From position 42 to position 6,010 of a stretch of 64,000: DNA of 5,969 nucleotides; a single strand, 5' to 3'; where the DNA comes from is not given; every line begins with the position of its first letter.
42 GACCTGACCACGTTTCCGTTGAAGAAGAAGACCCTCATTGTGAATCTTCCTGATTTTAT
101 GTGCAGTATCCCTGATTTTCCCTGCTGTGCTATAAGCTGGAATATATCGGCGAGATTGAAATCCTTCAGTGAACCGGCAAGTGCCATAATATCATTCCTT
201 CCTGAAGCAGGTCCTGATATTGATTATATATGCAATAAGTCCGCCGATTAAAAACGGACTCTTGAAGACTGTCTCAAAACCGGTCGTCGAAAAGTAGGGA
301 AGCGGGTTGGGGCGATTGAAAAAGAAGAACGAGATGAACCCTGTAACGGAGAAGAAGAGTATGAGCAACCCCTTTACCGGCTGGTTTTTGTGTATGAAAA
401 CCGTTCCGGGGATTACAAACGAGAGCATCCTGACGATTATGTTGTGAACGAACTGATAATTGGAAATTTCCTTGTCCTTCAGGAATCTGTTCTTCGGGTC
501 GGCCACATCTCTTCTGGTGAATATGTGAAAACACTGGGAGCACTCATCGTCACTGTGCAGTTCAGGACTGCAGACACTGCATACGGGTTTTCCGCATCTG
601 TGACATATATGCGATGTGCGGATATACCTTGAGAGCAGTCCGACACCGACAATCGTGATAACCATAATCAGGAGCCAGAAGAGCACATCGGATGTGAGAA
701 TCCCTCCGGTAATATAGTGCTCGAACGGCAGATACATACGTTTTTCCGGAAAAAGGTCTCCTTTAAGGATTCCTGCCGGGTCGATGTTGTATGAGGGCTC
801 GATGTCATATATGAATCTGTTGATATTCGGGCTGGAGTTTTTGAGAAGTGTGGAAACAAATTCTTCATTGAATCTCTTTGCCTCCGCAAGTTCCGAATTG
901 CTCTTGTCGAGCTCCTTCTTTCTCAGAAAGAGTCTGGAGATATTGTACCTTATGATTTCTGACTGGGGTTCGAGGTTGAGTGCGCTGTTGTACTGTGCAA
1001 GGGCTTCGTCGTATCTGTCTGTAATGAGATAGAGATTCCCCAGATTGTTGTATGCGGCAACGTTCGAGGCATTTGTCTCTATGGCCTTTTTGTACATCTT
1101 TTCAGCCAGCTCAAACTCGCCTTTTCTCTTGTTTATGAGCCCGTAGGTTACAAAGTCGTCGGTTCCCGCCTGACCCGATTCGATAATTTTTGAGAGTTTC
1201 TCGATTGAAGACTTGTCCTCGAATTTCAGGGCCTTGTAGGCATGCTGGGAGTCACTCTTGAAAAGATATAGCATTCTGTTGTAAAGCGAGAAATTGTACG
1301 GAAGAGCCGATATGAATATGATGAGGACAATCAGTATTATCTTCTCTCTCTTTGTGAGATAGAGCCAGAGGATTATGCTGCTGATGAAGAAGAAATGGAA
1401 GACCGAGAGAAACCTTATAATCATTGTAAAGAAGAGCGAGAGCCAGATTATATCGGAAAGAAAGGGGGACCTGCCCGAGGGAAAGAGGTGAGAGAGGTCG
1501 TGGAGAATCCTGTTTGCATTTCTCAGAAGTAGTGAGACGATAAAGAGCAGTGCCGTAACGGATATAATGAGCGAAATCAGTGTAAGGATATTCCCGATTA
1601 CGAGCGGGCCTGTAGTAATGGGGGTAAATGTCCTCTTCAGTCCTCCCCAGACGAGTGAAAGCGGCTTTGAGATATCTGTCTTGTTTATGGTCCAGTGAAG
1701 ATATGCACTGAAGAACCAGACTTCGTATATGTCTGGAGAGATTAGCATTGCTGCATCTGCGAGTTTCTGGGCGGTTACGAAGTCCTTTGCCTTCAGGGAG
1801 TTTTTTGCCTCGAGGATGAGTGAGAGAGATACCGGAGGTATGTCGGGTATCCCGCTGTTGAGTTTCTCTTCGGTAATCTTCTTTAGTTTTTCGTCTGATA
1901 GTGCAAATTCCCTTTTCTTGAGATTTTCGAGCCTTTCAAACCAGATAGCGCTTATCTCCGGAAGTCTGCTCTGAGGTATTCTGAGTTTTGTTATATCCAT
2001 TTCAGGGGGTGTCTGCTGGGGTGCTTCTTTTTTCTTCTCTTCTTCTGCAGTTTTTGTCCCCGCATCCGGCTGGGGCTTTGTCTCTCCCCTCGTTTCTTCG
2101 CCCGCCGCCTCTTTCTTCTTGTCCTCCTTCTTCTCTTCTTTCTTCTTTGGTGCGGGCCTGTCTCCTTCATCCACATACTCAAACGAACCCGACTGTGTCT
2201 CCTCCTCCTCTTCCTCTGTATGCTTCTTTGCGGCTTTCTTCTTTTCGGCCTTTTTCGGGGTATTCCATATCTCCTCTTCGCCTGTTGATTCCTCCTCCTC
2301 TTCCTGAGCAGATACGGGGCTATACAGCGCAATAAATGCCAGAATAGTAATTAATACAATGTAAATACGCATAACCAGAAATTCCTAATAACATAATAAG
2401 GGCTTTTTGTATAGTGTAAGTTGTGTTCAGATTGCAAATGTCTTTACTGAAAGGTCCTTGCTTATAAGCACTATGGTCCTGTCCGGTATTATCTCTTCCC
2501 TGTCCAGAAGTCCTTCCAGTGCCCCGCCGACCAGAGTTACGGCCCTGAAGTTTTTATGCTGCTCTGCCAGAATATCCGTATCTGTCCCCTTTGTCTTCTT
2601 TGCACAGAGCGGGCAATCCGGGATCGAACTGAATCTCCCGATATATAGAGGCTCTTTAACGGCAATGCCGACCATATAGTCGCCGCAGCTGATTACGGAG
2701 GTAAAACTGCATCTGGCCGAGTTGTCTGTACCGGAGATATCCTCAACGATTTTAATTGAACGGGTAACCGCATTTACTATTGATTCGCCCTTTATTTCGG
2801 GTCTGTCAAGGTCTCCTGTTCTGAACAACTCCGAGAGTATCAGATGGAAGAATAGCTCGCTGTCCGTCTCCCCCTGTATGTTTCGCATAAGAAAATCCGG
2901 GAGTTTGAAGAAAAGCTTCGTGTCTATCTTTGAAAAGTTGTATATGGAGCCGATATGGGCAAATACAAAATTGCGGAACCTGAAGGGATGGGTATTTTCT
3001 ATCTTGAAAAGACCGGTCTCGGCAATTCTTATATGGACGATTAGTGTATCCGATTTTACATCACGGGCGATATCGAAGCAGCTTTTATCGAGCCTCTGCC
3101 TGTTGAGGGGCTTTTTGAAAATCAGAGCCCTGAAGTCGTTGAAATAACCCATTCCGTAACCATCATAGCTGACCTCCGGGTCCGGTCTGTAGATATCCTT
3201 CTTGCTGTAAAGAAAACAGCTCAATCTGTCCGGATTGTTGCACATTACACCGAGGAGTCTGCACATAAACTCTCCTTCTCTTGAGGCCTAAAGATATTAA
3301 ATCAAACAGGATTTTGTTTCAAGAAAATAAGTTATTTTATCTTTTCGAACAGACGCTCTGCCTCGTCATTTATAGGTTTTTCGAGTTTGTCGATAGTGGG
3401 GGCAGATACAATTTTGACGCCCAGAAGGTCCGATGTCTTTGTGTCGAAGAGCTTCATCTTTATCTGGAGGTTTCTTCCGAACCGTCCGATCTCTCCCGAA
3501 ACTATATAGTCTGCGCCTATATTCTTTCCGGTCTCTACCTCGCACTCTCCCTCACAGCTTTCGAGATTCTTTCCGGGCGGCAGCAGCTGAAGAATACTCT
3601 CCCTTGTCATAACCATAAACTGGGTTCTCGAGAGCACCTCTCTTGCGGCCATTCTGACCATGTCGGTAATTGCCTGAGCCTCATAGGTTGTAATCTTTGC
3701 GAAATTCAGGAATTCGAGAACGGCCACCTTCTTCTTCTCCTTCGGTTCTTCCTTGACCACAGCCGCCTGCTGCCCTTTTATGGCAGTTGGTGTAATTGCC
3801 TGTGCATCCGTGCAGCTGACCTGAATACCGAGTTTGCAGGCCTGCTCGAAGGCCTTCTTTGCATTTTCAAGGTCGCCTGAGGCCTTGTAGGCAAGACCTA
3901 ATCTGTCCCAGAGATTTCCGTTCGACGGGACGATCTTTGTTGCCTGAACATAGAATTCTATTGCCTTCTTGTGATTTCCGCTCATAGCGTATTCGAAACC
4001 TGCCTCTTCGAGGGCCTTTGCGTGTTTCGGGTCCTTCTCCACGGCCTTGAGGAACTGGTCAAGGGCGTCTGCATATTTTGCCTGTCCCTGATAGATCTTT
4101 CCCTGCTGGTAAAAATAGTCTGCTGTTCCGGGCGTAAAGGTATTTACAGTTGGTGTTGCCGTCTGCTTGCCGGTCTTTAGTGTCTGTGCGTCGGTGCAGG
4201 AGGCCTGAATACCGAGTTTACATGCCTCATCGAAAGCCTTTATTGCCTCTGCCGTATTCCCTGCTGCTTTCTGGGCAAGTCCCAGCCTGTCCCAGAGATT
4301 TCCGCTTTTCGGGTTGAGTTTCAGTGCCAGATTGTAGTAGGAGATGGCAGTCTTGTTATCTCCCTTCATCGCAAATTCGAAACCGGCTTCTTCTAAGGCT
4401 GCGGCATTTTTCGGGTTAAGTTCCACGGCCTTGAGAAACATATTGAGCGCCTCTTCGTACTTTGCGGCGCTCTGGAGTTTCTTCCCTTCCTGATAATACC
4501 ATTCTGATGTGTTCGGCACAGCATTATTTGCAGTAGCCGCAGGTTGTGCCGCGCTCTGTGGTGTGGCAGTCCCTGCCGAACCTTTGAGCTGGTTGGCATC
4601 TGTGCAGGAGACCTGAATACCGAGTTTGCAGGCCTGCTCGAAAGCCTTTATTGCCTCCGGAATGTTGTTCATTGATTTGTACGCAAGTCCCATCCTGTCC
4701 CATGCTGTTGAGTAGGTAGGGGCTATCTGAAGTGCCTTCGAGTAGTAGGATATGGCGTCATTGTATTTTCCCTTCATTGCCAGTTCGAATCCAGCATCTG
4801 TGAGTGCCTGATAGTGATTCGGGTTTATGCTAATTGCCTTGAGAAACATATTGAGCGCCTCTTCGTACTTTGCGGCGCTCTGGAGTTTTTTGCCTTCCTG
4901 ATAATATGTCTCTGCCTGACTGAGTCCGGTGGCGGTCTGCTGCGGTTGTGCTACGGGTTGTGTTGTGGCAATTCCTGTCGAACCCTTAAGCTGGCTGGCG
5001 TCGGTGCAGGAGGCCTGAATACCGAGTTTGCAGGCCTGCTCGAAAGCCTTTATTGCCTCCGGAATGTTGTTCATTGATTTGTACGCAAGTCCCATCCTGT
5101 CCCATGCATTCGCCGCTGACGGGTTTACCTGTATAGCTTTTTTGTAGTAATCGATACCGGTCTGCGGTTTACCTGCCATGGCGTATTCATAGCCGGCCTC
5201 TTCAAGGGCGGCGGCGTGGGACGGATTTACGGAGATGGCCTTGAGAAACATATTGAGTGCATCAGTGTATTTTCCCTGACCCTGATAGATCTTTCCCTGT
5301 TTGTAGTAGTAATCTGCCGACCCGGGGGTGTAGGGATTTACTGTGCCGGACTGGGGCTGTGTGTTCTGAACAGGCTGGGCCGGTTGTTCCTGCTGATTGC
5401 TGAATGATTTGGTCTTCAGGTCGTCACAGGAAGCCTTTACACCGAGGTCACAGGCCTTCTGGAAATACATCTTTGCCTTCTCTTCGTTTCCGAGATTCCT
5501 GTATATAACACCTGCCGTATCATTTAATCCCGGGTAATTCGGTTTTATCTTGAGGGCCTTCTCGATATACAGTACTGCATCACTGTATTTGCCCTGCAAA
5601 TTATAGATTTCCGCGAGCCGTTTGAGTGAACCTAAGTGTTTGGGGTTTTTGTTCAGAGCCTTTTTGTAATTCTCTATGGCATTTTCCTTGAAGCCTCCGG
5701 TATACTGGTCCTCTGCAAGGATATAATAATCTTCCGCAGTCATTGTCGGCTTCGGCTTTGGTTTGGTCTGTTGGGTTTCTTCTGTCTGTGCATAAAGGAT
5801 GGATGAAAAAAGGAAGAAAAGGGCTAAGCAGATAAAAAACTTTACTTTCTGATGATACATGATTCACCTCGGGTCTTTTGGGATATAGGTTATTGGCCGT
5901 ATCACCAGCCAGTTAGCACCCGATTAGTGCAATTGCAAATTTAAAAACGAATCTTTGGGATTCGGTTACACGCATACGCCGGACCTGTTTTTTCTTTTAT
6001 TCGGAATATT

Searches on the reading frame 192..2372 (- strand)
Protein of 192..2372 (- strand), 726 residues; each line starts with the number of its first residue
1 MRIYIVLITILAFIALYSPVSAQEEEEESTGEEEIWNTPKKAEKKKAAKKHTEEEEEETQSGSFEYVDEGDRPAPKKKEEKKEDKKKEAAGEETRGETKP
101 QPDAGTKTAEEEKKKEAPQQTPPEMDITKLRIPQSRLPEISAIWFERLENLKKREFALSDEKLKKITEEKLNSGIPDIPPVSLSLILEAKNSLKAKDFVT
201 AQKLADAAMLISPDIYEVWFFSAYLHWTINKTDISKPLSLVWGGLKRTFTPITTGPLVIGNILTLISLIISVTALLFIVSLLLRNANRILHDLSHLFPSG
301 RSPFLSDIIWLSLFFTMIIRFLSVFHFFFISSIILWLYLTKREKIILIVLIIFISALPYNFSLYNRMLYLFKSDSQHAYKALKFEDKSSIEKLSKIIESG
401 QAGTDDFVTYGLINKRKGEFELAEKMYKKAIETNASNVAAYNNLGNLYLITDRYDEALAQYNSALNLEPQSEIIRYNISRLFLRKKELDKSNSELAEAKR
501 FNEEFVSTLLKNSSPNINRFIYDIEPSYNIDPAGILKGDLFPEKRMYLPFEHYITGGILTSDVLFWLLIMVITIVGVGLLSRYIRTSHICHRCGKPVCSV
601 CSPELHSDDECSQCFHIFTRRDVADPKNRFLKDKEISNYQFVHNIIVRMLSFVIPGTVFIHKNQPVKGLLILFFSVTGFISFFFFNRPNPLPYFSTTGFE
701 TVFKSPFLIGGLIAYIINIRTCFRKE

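Call 21: search_protein_families(library=pfam, proteins=[window:192-2372:-], max_evalue=0.001)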
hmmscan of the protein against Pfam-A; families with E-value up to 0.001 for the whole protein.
window:192-2372:- (726 aa): 10 families
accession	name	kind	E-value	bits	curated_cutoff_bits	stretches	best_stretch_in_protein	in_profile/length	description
PF13414.12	TPR_11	-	3.4e-11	43.1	26.8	2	416-449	6-39/42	TPR repeat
PF00515.34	TPR_1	-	4.8e-11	42.4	27.8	1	439-470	2-33/34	Tetratricopeptide repeat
PF13181.12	TPR_8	-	6.4e-10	38.8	25.7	1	439-470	2-33/34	Tetratricopeptide repeat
PF07719.23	TPR_2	-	4.1e-09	36.3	27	1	439-470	2-33/34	Tetratricopeptide repeat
PF13424.12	TPR_12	-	2.6e-08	34.4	30.1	1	410-467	9-74/77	Tetratricopeptide repeat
PF14559.12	TPR_19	-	2.7e-08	34.5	25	1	418-471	5-59/68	Tetratricopeptide repeat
PF13432.12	TPR_16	-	1.5e-07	32.2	32.7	1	416-469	9-62/65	Tetratricopeptide repeat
PF13428.12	TPR_14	-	1.8e-07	31.6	23.5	0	439-477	2-40/44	Tetratricopeptide repeat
PF13431.12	TPR_17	-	1.8e-06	28.2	24.4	1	427-458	2-33/34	Tetratricopeptide repeat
PF25063.1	ARM_TT21_C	-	2.6e-05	24.6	35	1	413-487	104-179/209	Tetratricopeptide repeat protein 21 C-terminal ARM domain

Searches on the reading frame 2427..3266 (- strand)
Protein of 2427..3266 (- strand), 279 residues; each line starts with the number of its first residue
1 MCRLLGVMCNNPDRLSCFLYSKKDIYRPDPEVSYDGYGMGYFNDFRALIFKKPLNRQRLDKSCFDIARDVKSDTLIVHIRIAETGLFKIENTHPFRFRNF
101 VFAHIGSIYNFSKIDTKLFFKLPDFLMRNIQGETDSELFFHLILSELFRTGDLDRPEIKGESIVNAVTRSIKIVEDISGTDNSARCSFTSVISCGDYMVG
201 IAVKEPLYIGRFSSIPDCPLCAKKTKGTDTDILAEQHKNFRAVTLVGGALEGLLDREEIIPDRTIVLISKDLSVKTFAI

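Call 7: search_protein_families(library=pfam, proteins=[window:2427-3266:-], max_evalue=0.01)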
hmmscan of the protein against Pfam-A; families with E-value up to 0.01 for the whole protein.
window:2427-3266:- (279 aa): 2 families
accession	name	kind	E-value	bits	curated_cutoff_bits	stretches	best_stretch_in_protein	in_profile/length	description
PF13230.11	GATase_4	-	1.8e-17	63.6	23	1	1-158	1-152/272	Glutamine amidotransferases class-II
PF13522.11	GATase_6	-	3.4e-08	34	27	1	71-143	9-77/130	Glutamine amidotransferase domain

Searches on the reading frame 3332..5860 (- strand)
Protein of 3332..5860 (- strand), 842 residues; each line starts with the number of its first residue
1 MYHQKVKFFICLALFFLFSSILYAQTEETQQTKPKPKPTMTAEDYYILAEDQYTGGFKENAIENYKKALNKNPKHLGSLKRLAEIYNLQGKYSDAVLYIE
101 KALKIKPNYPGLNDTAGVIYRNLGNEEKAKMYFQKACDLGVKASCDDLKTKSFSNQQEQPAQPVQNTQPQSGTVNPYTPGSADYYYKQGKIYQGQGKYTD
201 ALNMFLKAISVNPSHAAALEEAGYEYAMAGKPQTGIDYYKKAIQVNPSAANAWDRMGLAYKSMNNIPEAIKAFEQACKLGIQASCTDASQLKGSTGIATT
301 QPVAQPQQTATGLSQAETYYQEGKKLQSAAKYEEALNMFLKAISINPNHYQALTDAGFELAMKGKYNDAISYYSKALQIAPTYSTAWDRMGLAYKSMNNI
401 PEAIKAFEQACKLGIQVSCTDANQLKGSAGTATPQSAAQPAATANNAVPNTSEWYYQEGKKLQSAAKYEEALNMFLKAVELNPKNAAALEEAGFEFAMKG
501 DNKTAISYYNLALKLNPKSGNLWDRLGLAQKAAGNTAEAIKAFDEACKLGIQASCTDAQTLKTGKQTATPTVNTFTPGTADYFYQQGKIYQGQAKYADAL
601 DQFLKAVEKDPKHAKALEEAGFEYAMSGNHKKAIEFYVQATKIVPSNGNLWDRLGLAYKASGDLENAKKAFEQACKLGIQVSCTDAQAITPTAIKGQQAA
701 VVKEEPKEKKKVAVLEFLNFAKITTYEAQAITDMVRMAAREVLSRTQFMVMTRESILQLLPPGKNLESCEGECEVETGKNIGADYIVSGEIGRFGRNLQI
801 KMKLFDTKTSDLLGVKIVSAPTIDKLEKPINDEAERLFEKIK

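Call 7: search_protein_families(library=pfam, proteins=[window:3332-5860:-], max_evalue=0.01)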
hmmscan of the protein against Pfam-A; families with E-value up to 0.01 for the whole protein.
window:3332-5860:- (842 aa): 29 families (the best 25 are shown)
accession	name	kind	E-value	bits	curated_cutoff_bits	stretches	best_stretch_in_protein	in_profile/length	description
PF07719.23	TPR_2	-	7.8e-69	222.6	27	11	182-215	1-34/34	Tetratricopeptide repeat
PF00515.34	TPR_1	-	3.3e-66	217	27.8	9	79-109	4-34/34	Tetratricopeptide repeat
PF13181.12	TPR_8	-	5.6e-52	169.9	25.7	6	650-677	3-30/34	Tetratricopeptide repeat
PF13428.12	TPR_14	-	1.7e-43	143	23.5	0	649-677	2-30/44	Tetratricopeptide repeat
PF13431.12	TPR_17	-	3.2e-42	139.7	24.4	2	339-370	2-33/34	Tetratricopeptide repeat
PF13414.12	TPR_11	-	1.2e-41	140.6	26.8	5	363-396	7-40/42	TPR repeat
PF13432.12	TPR_16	-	1.6e-41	140.7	32.7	6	186-248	1-63/65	Tetratricopeptide repeat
PF13424.12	TPR_12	-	4.4e-40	136.2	30.1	5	361-412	14-73/77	Tetratricopeptide repeat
PF14559.12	TPR_19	-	2.6e-27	95.4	25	2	361-409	2-50/68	Tetratricopeptide repeat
PF13176.12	TPR_7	-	3.6e-23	80.1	27.9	0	78-107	1-30/36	Tetratricopeptide repeat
PF13371.12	TPR_9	-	1e-20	73.9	35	0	190-252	3-65/73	Tetratricopeptide repeat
PF13174.12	TPR_6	-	4.8e-19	68.1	26.3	0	184-214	2-32/33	Tetratricopeptide repeat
PF23914.1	TPR_CcmH_CycH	-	2.8e-18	66.7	42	0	462-519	97-154/158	Cytochrome c-type biogenesis protein H TPR domain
PF13374.12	TPR_10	-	9e-17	60.9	27.5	0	189-211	9-31/42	Tetratricopeptide repeat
PF09205.15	DUF1955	-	3.3e-11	43.7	26.4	0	118-149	126-157/159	Domain of unknown function (DUF1955)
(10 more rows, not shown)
